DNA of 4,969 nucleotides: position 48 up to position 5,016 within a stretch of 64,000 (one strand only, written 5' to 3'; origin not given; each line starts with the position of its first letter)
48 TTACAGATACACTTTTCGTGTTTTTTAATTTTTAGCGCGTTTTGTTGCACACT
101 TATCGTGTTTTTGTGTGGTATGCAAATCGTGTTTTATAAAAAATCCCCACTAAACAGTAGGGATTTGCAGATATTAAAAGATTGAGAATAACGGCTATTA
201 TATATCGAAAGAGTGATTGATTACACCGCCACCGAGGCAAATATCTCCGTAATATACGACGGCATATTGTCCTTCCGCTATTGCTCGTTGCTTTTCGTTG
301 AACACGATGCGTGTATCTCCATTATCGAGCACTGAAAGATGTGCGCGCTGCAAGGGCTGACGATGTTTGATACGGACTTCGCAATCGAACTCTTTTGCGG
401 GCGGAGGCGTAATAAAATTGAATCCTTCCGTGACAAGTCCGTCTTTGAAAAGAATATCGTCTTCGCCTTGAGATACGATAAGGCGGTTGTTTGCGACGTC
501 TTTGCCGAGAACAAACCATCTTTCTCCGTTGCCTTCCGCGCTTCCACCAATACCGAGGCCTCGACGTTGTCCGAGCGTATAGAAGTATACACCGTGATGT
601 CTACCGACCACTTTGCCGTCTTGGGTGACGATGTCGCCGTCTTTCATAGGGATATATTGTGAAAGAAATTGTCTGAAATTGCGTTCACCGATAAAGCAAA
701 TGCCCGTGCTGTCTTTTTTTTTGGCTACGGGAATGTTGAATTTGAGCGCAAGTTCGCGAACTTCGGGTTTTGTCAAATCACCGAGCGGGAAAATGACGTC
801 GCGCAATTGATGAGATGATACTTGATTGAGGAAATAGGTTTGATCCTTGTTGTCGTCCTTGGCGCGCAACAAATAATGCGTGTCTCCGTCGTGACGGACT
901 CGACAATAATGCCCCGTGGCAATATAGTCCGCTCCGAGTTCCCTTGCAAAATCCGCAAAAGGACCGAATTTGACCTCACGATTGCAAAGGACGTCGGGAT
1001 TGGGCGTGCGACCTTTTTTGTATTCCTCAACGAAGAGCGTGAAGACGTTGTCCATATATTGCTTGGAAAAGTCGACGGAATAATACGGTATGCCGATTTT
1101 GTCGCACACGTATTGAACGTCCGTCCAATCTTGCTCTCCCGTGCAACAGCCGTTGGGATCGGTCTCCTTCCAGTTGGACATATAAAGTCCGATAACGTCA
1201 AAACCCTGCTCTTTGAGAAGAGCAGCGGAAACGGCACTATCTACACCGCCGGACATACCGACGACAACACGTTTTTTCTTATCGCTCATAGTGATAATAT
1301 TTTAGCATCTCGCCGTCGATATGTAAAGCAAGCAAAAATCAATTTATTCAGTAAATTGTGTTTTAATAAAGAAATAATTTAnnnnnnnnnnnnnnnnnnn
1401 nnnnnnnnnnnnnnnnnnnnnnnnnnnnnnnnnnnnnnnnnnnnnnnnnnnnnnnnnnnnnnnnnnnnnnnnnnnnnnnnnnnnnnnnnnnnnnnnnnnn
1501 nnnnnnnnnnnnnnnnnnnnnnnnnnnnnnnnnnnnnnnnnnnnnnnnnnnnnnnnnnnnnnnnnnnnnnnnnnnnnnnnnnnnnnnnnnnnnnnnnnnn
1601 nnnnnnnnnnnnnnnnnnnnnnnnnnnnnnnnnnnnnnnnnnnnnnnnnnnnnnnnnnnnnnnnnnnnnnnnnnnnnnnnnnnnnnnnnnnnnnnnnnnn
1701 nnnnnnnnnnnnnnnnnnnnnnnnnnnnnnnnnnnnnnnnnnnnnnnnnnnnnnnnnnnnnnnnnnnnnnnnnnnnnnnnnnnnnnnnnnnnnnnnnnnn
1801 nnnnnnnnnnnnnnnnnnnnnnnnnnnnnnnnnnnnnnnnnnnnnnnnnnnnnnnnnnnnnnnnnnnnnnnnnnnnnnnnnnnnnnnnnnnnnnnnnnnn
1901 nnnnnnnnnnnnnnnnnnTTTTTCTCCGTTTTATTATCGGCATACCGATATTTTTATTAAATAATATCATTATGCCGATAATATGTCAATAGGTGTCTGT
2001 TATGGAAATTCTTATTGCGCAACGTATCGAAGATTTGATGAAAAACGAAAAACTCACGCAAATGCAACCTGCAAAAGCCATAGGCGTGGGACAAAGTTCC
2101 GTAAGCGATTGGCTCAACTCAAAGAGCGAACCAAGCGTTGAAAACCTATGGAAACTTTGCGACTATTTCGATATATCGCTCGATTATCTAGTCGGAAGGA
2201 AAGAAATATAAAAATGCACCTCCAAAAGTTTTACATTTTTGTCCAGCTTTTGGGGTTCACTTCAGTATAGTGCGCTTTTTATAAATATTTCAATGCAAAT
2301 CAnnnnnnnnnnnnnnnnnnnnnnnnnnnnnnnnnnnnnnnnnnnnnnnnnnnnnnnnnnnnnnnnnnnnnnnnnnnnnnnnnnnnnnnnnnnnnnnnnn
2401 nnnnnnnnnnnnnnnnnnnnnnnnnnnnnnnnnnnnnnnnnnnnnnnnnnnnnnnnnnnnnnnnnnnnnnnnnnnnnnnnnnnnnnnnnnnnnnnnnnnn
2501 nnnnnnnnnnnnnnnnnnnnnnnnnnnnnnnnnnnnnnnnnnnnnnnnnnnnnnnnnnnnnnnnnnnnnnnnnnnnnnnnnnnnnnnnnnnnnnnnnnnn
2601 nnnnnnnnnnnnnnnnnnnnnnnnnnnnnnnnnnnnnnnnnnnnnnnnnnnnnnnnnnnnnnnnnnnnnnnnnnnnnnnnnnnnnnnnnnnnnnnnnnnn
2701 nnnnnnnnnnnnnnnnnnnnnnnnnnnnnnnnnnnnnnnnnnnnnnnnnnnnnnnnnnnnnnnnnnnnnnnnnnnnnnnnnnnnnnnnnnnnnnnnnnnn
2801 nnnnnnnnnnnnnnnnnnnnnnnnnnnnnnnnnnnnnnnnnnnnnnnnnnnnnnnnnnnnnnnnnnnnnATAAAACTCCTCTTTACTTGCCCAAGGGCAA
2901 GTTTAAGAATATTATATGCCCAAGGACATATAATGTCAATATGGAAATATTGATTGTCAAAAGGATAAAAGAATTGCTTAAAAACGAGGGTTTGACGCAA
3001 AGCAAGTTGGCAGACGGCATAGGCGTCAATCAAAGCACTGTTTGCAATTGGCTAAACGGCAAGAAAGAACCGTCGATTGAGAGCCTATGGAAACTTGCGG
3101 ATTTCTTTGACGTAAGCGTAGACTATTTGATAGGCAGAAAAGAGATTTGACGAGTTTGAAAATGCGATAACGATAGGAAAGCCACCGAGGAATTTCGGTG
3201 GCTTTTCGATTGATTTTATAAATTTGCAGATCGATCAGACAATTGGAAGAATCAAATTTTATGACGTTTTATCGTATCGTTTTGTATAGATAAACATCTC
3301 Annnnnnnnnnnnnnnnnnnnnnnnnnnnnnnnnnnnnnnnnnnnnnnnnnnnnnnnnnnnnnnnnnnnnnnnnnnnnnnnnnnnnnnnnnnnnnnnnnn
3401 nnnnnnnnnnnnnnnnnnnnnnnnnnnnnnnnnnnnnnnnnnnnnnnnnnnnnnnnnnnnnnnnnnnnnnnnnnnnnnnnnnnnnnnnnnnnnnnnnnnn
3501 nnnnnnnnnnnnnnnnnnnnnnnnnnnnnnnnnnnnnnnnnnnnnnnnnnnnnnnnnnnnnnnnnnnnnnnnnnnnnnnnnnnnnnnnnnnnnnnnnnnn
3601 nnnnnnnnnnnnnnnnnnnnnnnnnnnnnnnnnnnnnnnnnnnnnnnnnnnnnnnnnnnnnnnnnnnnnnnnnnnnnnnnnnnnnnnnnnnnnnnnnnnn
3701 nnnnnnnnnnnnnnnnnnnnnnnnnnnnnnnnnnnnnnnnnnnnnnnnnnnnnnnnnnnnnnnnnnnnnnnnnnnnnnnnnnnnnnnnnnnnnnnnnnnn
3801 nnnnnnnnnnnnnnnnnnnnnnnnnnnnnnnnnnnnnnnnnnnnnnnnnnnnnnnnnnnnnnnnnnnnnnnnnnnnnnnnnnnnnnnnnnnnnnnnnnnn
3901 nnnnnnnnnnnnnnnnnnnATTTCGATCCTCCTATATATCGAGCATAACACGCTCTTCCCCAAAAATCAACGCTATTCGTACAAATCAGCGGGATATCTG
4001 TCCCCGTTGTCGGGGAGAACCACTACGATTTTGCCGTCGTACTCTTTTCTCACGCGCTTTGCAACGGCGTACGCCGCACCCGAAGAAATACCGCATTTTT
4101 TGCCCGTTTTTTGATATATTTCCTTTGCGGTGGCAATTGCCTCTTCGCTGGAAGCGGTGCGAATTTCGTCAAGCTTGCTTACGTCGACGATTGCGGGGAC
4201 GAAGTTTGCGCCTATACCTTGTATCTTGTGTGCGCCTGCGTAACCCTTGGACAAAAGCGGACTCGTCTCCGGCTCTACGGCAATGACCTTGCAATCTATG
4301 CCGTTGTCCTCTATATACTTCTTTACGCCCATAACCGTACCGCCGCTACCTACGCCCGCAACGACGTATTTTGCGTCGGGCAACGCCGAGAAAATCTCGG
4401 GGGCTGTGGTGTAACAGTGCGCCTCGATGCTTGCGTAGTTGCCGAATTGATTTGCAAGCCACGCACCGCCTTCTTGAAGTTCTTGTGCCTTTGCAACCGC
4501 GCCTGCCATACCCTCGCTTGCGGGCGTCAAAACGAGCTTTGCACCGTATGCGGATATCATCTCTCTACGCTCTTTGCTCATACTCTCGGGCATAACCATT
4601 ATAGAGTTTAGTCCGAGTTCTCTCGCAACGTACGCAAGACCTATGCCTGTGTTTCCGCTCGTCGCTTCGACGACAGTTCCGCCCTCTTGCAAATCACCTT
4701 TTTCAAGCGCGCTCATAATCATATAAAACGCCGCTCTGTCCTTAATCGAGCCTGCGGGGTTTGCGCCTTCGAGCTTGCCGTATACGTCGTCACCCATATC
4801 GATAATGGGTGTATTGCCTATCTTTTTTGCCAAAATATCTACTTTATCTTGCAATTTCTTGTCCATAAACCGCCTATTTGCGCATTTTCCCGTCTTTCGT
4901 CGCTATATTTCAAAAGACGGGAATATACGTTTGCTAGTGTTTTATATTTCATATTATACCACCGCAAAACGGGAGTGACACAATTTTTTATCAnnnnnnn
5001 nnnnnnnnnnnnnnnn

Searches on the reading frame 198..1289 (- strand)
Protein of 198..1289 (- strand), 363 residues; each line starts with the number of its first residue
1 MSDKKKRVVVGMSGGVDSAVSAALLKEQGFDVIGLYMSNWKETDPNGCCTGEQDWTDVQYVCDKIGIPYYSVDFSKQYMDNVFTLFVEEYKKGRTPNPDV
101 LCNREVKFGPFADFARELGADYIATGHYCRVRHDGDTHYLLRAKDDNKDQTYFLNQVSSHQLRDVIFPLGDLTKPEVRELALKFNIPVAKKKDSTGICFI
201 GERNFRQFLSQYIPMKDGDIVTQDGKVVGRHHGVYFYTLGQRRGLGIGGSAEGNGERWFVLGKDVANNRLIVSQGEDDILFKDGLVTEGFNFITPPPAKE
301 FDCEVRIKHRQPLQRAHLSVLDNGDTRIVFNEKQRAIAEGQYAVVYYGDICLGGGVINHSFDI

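Call 85: search_protein_families(library=pfam, proteins=[window:198-1289:-], max_evalue=0.00001)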
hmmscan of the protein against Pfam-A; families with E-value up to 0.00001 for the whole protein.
window:198-1289:- (363 aa): 4 families
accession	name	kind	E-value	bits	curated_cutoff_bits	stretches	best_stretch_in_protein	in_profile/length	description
PF03054.22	tRNA_Me_trans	-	3.5e-81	272.1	20.6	1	6-201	1-201/202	tRNA methyl transferase HUP domain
PF20259.3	tRNA_Me_trans_M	-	1.1e-23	82.9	27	1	207-274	2-66/66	tRNA methyl transferase PRC-barrel domain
PF20258.4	tRNA_Me_trans_C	-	7.4e-22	77.9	20.6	1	283-357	2-77/77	Aminomethyltransferase beta-barrel domain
PF02540.23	NAD_synthase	-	1.5e-09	37.8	21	1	5-78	18-85/242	NAD synthase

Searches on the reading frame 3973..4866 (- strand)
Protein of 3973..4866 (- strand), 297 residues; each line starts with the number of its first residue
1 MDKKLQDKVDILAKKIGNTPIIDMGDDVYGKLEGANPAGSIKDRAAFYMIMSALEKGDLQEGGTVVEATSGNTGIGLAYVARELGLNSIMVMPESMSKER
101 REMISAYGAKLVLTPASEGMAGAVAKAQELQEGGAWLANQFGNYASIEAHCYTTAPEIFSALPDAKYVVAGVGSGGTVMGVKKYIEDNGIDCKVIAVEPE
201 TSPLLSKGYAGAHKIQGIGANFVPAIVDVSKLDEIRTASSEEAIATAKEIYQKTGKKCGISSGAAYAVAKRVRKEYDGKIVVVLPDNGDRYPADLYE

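Call 85: search_protein_families(library=pfam, proteins=[window:3973-4866:-], max_evalue=0.00001)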
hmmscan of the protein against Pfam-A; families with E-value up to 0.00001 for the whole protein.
window:3973-4866:- (297 aa): 1 family
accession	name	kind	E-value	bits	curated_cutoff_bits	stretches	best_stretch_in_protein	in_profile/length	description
PF00291.31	PALP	-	2.9e-64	217.7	35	1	15-286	4-295/295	Pyridoxal-phosphate dependent enzyme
